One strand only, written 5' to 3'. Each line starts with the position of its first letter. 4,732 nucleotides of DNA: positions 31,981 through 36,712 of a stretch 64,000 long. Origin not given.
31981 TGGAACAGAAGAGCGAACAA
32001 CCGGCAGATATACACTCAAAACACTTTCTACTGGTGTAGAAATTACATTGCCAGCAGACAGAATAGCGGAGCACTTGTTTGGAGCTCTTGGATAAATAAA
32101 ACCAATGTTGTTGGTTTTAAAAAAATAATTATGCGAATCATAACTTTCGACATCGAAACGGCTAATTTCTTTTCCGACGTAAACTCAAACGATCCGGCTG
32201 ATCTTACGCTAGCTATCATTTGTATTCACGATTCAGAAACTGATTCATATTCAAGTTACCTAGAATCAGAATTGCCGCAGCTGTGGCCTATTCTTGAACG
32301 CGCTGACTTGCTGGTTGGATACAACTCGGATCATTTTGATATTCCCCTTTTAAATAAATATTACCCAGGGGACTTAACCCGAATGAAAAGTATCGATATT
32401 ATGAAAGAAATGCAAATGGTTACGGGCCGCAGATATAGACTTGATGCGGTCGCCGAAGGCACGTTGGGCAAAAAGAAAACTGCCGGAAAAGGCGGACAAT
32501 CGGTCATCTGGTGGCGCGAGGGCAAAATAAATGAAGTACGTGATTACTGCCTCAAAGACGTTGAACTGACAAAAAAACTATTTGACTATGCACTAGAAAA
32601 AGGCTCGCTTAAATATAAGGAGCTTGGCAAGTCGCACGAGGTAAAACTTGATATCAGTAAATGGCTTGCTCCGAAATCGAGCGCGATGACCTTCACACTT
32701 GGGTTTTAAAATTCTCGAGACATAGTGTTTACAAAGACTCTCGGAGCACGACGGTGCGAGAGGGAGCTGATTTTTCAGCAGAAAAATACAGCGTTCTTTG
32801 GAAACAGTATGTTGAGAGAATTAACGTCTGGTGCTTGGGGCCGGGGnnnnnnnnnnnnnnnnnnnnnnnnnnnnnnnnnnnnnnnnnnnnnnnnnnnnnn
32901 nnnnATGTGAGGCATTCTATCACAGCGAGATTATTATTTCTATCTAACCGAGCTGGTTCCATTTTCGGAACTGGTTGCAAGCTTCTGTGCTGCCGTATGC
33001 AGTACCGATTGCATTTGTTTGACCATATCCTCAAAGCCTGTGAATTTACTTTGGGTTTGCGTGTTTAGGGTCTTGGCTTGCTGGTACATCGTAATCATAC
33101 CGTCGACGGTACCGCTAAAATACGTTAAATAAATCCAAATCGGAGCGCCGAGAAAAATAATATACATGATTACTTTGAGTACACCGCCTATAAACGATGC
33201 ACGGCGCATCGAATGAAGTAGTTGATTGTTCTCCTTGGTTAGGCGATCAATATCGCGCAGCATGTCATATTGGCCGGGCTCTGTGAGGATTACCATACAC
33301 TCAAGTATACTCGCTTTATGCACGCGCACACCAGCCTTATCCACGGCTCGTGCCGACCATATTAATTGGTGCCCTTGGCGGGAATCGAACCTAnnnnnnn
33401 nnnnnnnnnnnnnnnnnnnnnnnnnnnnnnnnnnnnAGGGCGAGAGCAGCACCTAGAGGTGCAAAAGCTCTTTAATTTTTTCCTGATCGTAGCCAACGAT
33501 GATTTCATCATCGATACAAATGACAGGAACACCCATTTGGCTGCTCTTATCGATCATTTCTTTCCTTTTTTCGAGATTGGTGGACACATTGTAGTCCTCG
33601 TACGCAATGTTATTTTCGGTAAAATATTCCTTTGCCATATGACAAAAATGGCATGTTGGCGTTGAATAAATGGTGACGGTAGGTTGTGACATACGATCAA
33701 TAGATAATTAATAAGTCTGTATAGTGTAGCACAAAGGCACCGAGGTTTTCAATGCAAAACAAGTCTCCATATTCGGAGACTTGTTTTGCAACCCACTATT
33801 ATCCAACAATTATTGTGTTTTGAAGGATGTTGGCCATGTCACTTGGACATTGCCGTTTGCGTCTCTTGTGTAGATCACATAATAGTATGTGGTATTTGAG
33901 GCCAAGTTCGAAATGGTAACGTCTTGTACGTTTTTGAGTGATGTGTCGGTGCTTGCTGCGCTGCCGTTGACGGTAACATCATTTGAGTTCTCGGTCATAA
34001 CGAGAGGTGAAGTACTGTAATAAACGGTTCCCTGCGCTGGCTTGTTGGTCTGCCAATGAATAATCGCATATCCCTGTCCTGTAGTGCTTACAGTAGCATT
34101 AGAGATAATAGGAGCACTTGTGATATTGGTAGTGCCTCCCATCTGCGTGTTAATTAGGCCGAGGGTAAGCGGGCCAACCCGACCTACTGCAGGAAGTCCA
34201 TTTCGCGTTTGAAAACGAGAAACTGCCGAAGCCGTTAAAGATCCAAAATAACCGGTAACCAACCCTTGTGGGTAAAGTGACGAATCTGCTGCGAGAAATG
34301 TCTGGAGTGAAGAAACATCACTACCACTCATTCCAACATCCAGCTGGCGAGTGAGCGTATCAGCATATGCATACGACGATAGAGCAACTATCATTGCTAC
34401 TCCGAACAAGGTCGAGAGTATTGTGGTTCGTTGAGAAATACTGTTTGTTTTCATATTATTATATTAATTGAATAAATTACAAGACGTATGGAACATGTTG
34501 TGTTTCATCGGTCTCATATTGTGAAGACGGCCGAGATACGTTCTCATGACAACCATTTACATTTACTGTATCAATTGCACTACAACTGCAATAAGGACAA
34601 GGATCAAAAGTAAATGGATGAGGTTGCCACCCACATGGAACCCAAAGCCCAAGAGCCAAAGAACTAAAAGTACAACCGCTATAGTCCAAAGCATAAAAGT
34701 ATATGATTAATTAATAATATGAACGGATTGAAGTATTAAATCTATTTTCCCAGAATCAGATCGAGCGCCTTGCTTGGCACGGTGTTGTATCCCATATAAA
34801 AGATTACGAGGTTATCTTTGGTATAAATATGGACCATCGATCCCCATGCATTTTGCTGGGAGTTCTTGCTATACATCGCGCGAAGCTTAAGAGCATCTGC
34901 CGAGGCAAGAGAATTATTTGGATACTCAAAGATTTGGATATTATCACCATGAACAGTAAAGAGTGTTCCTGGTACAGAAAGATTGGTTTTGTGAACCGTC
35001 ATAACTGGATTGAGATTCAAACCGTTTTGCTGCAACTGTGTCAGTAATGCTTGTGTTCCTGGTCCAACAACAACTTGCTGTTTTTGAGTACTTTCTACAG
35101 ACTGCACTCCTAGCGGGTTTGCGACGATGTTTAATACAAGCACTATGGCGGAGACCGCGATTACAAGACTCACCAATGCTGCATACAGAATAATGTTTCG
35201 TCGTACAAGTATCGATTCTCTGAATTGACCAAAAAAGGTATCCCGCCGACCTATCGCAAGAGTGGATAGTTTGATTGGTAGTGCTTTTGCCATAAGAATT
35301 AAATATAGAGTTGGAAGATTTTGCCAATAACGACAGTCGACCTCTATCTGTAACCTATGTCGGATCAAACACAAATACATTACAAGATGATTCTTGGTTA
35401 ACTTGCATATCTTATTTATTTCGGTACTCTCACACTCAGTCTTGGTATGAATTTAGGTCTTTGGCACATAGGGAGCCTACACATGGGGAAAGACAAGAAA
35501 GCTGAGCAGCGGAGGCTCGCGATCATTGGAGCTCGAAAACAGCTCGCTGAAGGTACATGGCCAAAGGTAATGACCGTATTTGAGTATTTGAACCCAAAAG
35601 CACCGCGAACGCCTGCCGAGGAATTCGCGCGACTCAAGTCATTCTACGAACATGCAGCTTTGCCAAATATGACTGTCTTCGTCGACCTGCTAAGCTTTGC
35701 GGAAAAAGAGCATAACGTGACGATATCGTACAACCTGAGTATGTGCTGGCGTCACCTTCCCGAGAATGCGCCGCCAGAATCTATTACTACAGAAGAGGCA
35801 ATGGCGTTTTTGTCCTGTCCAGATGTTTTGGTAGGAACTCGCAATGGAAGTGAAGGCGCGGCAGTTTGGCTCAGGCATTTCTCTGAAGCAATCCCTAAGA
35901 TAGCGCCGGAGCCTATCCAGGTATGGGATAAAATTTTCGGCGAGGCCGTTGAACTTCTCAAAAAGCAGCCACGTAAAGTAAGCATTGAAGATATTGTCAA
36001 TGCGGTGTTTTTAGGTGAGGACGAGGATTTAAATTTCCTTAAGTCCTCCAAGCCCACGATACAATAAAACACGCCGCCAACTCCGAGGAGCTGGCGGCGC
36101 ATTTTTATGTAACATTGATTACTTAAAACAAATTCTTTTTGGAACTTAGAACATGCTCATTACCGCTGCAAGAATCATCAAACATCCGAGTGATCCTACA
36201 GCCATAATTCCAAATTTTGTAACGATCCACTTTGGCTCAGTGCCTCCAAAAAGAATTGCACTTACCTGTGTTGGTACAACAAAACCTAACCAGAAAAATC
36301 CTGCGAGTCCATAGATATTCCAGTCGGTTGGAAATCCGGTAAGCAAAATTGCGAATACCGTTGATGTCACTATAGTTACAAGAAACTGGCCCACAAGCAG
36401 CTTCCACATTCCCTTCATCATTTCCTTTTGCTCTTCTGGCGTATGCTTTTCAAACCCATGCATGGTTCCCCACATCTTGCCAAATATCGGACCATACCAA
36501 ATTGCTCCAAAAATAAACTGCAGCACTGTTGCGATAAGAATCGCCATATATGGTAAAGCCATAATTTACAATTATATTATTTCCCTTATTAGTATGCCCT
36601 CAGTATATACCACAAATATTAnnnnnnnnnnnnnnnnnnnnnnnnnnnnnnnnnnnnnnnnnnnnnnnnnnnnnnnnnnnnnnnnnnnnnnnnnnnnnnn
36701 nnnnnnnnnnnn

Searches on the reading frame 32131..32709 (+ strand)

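Call 42: search_protein_families(library=pfam, proteins=[window:32131-32709:+], max_evalue=0.001)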
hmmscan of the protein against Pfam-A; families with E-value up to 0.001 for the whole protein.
window:32131-32709:+ (192 aa): 2 families
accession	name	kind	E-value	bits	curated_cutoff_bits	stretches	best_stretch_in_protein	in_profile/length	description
PF13482.12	RNase_H_2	-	8.7e-09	36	22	1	6-153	3-163/165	RNase_H superfamily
PF10108.15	DNA_pol_B_exo2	-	2e-07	31.4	24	1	86-163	104-183/213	Predicted 3'-5' exonuclease related to the exonuclease domain of PolB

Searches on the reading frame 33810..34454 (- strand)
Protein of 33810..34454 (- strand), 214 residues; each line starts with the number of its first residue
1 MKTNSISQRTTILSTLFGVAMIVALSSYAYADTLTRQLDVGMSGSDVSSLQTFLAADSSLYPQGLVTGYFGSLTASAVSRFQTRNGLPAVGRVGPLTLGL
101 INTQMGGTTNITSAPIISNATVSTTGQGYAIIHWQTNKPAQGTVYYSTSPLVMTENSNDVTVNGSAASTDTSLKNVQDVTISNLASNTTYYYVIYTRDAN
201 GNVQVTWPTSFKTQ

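Call 42: search_protein_families(library=pfam, proteins=[window:33810-34454:-], max_evalue=0.001)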
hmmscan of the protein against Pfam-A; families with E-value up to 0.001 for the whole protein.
window:33810-34454:- (214 aa): 2 families
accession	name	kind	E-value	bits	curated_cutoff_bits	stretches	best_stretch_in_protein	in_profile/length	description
PF01471.23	PG_binding_1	-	1.7e-12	47.8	23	1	43-99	1-55/57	Putative peptidoglycan binding domain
PF16656.11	Pur_ac_phosph_N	-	4.5e-07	30.8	30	1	123-213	7-93/93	Purple acid Phosphatase, N-terminal domain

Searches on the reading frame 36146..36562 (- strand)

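Call 43: search_protein_families(library=pfam, proteins=[window:36146-36562:-], max_evalue=0.001)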
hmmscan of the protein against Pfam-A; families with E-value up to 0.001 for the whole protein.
window:36146-36562:- (138 aa): 1 family
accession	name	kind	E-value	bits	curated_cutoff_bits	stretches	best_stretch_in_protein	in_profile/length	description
PF08570.15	DUF1761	-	2.7e-17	63.6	31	1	7-134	2-121/123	Protein of unknown function (DUF1761)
